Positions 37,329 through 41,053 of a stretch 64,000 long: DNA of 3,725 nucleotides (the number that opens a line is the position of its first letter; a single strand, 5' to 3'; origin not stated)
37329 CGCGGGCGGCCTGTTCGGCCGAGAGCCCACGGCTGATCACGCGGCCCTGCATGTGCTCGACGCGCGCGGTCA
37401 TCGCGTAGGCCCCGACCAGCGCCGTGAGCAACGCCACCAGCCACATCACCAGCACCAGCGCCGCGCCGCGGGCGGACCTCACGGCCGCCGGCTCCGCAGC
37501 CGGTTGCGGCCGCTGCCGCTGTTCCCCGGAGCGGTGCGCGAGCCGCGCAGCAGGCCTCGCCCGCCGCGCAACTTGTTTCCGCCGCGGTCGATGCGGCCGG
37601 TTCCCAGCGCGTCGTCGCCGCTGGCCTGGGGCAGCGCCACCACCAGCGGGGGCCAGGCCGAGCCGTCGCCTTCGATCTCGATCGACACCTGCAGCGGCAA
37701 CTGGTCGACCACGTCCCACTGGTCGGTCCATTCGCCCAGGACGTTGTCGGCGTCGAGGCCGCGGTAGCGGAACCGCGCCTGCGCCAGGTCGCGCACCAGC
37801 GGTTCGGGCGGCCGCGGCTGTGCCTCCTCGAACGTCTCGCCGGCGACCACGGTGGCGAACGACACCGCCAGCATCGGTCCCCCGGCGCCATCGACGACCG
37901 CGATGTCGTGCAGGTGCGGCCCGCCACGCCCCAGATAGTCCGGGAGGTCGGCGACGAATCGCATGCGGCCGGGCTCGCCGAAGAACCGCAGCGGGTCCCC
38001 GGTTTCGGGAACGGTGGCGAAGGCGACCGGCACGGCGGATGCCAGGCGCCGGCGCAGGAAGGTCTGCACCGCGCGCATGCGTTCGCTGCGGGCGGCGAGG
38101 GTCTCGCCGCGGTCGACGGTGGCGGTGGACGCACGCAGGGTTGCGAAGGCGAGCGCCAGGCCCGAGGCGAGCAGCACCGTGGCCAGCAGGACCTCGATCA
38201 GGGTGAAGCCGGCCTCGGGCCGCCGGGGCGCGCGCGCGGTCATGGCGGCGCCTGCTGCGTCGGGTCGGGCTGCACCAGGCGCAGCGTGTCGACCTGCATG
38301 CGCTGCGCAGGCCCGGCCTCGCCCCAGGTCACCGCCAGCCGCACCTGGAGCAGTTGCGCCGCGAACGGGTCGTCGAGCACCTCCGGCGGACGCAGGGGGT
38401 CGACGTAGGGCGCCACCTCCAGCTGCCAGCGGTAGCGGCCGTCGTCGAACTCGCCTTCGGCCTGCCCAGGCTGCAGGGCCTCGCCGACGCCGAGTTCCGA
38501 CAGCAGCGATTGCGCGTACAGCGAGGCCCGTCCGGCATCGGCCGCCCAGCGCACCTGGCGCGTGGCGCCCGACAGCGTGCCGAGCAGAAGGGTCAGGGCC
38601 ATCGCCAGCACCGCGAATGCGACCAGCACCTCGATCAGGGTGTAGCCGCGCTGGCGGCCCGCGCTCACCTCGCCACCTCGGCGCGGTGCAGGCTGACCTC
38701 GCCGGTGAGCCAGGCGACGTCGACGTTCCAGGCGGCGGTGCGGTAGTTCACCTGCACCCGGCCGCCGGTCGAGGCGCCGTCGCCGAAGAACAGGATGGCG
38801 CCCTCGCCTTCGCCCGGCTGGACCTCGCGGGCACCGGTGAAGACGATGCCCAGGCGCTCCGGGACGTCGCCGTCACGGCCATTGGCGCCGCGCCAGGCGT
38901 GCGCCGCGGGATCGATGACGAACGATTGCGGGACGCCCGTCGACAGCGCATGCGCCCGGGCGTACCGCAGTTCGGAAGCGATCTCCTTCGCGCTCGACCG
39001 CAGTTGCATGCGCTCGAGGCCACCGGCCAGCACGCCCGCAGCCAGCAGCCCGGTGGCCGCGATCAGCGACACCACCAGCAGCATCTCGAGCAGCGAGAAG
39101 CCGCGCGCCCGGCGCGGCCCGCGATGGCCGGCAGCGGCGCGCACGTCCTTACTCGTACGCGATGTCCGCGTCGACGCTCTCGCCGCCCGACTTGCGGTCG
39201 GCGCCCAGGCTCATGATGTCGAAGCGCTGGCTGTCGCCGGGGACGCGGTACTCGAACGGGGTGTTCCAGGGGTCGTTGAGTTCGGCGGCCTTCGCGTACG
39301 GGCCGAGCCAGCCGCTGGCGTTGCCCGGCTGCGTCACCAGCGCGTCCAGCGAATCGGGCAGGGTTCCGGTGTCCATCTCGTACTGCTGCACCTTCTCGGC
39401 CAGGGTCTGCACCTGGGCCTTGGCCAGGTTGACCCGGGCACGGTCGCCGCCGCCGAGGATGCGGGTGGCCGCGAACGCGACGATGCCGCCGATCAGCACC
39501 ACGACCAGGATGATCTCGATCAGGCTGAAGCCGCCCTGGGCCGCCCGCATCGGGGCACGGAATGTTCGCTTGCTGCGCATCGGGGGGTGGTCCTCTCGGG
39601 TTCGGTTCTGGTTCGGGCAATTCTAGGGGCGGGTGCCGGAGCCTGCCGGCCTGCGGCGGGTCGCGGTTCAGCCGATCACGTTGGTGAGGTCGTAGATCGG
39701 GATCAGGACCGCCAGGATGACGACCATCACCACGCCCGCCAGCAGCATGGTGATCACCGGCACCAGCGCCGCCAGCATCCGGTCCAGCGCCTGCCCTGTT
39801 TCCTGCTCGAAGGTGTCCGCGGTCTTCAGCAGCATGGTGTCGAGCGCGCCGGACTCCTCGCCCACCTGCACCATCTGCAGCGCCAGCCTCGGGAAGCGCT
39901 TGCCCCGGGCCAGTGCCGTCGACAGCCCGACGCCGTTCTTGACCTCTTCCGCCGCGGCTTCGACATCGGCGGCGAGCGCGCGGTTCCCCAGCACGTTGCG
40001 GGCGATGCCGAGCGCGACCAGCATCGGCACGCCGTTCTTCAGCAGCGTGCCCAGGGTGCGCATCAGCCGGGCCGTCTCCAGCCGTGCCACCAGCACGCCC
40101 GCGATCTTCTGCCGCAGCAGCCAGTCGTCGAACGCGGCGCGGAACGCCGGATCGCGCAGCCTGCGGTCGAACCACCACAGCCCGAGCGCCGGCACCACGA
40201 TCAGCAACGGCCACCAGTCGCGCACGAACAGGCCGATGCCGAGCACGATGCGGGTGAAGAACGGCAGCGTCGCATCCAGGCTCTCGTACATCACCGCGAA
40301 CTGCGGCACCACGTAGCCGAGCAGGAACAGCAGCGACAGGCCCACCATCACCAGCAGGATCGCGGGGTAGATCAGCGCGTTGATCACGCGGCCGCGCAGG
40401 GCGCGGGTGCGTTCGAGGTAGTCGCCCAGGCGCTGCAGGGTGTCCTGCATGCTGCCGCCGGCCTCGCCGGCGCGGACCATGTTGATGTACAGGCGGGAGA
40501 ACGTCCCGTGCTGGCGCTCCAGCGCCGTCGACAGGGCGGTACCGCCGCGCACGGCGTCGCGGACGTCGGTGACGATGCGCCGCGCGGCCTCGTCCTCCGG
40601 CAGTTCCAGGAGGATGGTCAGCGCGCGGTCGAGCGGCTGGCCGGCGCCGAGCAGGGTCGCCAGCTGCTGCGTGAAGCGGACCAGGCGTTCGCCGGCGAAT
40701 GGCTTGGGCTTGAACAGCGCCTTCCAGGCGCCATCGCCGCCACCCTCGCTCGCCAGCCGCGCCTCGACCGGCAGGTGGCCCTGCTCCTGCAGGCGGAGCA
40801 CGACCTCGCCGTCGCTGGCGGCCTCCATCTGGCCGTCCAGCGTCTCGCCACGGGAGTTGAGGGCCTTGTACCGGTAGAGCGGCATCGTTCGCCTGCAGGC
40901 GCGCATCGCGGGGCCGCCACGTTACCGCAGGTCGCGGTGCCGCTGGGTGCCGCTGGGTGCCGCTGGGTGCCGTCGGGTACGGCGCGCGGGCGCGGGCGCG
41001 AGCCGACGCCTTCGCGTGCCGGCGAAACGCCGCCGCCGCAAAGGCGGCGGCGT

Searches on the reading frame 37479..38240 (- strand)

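Call 62: search_protein_families(library=pfam, proteins=[window:37479-38240:-], max_evalue=0.00001)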
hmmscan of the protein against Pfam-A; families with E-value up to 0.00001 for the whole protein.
window:37479-38240:- (253 aa): 1 family
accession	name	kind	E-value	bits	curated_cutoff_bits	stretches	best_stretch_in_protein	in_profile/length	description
PF07963.17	N_methyl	-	7e-06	25.8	21.2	0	6-32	1-27/27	Prokaryotic N-terminal methylation motif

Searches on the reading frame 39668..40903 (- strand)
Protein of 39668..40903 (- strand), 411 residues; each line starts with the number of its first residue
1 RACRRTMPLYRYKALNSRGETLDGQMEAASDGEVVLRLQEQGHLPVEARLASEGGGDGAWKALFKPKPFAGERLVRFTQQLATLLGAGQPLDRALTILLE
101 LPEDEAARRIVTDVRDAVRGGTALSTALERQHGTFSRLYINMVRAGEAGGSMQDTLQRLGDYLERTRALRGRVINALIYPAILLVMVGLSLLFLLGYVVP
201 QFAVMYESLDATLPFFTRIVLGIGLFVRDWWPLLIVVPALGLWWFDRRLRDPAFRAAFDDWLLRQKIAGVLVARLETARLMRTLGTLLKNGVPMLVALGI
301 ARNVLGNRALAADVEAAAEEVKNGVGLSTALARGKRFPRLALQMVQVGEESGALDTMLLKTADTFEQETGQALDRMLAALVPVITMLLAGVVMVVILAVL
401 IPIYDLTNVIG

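Call 61: search_protein_families(library=pfam, proteins=[window:39668-40903:-], max_evalue=0.00001)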
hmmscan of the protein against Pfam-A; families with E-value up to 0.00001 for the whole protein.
window:39668-40903:- (411 aa): 1 family
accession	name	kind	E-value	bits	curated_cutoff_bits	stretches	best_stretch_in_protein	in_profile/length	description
PF00482.28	T2SSF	-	4.9e-59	198.2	25.2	2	77-200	1-125/125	Type II secretion system (T2SS), protein F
